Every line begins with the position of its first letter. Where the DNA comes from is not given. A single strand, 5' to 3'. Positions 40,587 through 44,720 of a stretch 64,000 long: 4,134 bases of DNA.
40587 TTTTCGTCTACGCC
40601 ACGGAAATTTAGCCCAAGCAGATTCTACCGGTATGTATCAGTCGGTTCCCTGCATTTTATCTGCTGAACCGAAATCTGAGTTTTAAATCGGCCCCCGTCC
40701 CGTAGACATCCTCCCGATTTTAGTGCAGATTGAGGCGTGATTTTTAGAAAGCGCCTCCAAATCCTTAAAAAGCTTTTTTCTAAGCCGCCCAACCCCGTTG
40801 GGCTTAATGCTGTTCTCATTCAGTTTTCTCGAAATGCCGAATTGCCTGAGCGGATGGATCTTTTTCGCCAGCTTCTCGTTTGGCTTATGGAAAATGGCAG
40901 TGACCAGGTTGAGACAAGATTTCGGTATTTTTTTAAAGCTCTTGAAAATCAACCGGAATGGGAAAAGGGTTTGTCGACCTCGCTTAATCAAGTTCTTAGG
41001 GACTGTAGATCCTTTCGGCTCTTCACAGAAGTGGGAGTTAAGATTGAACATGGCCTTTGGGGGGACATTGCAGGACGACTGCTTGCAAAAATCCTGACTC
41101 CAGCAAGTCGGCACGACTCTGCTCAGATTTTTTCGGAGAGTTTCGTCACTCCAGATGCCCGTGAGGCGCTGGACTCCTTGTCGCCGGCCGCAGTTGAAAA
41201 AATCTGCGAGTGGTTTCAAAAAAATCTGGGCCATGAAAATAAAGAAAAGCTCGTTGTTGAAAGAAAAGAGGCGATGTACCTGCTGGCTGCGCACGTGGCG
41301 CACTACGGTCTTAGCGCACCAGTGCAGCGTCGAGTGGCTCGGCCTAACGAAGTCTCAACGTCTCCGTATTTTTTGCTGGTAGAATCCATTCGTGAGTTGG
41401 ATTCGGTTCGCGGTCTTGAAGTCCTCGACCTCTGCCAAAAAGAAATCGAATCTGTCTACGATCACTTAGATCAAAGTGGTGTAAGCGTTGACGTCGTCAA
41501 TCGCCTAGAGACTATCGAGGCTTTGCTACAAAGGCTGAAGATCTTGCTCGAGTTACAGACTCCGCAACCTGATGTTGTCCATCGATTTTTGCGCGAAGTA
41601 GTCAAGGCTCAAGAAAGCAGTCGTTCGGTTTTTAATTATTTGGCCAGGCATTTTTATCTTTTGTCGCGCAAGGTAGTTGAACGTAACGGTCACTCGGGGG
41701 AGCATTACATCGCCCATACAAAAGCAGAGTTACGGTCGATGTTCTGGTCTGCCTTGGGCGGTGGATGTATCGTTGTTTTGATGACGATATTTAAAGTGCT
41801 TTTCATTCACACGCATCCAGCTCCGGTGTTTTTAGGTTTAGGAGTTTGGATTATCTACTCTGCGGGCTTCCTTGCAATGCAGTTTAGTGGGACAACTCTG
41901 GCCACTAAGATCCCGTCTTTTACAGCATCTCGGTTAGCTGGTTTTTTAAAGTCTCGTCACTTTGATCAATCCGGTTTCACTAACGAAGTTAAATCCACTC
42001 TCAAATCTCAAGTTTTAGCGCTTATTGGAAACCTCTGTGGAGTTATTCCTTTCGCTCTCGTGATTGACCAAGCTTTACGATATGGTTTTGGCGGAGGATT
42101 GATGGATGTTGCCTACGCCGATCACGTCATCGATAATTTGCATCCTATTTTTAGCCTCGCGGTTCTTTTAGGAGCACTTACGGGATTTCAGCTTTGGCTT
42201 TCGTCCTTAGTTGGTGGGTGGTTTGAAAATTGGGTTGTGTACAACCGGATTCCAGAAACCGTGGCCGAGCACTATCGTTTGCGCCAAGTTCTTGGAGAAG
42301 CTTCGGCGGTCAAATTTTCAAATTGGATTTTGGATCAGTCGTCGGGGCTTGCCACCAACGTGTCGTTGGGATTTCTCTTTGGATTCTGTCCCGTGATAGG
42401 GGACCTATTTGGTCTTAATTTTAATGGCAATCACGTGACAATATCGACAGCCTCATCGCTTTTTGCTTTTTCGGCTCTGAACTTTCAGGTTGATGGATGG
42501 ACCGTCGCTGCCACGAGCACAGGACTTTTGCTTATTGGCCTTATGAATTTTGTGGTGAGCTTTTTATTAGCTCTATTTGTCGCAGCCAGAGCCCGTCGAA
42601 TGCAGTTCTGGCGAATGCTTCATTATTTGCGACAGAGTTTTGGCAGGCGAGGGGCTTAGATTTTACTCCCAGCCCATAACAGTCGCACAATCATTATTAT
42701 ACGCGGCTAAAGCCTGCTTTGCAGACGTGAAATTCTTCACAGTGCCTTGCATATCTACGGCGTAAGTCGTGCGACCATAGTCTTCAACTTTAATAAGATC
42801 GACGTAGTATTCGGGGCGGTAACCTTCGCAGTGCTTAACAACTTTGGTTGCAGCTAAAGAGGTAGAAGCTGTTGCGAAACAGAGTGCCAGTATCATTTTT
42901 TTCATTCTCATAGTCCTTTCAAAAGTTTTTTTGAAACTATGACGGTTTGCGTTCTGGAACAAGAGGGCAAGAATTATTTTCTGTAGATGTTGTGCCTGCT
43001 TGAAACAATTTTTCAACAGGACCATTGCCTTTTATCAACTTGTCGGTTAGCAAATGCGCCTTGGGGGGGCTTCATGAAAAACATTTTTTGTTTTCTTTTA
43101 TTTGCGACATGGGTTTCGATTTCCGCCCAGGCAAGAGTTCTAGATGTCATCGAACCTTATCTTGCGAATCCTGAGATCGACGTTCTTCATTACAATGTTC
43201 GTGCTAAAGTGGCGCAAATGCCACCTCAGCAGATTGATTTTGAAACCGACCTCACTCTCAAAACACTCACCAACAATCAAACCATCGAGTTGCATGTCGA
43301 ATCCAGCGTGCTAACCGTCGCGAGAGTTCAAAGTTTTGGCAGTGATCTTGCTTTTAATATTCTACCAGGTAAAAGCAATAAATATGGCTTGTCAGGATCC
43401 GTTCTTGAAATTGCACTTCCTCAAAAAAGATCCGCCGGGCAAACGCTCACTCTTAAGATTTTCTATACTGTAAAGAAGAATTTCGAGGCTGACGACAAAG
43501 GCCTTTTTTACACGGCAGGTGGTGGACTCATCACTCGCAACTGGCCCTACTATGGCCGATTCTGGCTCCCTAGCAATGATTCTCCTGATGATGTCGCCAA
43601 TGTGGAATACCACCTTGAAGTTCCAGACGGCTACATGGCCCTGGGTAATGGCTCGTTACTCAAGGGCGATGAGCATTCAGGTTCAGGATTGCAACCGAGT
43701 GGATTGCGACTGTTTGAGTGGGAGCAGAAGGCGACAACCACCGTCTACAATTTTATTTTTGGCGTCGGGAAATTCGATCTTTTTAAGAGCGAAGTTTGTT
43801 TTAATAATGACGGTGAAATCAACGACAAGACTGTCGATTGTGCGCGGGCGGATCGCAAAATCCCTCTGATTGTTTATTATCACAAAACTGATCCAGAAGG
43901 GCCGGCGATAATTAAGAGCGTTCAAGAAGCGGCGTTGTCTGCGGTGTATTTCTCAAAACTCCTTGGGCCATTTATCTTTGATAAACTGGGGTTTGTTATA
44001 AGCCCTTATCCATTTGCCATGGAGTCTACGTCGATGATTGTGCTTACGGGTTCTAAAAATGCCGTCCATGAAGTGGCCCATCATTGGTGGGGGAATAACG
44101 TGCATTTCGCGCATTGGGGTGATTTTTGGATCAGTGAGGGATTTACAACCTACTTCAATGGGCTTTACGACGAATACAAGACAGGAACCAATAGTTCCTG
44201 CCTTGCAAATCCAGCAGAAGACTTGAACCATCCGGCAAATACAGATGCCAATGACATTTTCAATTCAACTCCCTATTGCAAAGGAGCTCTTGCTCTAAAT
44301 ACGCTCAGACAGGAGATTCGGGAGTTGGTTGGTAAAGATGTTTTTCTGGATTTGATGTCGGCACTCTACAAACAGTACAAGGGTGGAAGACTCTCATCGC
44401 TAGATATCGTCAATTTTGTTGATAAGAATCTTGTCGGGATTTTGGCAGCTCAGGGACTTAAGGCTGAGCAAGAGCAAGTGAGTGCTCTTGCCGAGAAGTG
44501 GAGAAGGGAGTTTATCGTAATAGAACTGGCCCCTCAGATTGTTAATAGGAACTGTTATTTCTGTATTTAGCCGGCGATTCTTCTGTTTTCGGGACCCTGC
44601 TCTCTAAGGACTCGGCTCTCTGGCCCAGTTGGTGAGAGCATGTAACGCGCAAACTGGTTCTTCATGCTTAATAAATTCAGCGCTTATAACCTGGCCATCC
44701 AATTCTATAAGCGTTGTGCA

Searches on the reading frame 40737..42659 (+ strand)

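Call 74: search_protein_families(library=pfam, proteins=[window:40737-42659:+], max_evalue=0.001)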
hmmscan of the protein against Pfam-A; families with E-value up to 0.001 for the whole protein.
window:40737-42659:+ (640 aa): 1 family
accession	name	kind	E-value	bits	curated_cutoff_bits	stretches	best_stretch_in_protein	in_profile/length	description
PF10136.14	SpecificRecomb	-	3.2e-135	452.4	24.6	1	38-630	2-621/639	Site-specific recombinase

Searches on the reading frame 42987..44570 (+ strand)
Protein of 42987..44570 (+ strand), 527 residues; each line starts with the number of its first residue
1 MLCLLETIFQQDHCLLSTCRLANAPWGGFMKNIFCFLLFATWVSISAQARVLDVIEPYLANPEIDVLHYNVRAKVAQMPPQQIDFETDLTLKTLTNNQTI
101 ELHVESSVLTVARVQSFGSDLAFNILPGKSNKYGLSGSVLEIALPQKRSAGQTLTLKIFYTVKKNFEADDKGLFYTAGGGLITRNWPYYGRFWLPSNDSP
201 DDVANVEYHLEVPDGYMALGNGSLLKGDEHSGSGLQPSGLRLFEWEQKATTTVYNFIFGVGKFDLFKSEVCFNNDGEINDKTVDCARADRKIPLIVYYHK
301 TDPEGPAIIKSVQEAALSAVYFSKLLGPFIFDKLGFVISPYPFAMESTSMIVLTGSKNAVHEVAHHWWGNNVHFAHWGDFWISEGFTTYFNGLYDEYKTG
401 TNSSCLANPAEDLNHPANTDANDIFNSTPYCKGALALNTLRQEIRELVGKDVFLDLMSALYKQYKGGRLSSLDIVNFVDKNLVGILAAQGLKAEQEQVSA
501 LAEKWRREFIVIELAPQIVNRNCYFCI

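Call 3: search_protein_families(library=pfam, proteins=[window:42987-44570:+], max_evalue=0.1)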
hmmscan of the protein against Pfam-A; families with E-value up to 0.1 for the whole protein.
window:42987-44570:+ (527 aa): 2 families
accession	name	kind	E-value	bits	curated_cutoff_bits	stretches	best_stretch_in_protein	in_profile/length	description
PF01433.26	Peptidase_M1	-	1.7e-14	54.4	27.7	1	360-505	72-218/218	Peptidase family M1 domain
PF17900.6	Peptidase_M1_N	-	1.4e-05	25.7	25.8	1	68-249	4-180/186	Peptidase M1 N-terminal domain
